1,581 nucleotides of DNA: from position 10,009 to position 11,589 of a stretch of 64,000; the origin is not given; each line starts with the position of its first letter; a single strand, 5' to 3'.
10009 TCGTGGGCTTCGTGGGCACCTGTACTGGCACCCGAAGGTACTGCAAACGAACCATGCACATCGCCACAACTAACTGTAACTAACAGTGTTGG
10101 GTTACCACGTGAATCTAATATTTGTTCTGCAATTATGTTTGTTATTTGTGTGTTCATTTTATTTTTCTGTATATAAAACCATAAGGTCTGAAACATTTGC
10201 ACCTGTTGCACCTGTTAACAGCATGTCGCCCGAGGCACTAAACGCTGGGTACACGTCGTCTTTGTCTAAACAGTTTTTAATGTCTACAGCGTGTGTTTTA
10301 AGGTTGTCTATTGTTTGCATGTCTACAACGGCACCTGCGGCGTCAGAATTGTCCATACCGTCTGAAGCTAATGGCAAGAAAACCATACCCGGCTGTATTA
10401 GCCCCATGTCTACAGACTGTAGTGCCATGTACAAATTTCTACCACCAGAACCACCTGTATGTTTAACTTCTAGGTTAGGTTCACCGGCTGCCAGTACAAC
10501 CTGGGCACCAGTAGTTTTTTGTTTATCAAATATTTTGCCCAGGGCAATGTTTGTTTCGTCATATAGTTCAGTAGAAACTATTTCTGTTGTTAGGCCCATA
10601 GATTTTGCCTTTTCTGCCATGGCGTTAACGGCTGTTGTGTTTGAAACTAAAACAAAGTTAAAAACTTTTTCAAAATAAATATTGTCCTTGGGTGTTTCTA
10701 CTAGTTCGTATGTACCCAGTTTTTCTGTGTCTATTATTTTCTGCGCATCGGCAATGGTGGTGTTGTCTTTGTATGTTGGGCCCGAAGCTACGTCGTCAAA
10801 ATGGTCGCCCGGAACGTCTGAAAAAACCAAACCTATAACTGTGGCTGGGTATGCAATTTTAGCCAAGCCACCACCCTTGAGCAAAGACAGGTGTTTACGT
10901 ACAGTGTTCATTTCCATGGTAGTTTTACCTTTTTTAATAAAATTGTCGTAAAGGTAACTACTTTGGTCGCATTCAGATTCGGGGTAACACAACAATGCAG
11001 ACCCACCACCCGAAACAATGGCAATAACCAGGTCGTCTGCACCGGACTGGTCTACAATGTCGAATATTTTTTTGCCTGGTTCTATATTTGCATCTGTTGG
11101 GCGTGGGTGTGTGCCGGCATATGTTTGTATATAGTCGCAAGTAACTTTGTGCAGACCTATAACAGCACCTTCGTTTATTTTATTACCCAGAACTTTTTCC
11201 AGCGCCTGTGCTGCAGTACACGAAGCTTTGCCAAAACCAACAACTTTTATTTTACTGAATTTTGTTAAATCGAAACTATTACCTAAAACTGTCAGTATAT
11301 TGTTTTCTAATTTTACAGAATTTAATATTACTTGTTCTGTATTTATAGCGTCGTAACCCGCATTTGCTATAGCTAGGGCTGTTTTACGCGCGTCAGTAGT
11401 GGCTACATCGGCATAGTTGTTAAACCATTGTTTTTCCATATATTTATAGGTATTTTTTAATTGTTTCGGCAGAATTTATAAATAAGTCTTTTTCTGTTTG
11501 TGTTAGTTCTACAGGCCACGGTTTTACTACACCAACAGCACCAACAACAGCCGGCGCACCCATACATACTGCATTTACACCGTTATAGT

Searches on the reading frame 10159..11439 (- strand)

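Call 57: search_protein_families(library=pfam, proteins=[window:10159-11439:-], max_evalue=0.00001)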
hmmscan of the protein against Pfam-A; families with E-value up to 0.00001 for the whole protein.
window:10159-11439:- (426 aa): 2 families
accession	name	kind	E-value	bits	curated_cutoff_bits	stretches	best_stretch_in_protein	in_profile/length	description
PF13660.11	DUF4147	-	3.4e-58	197.3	23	1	21-242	2-223/234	Domain of unknown function (DUF4147)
PF05161.18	MOFRL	-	2.4e-22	79.6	28.3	1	314-418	2-106/106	MOFRL family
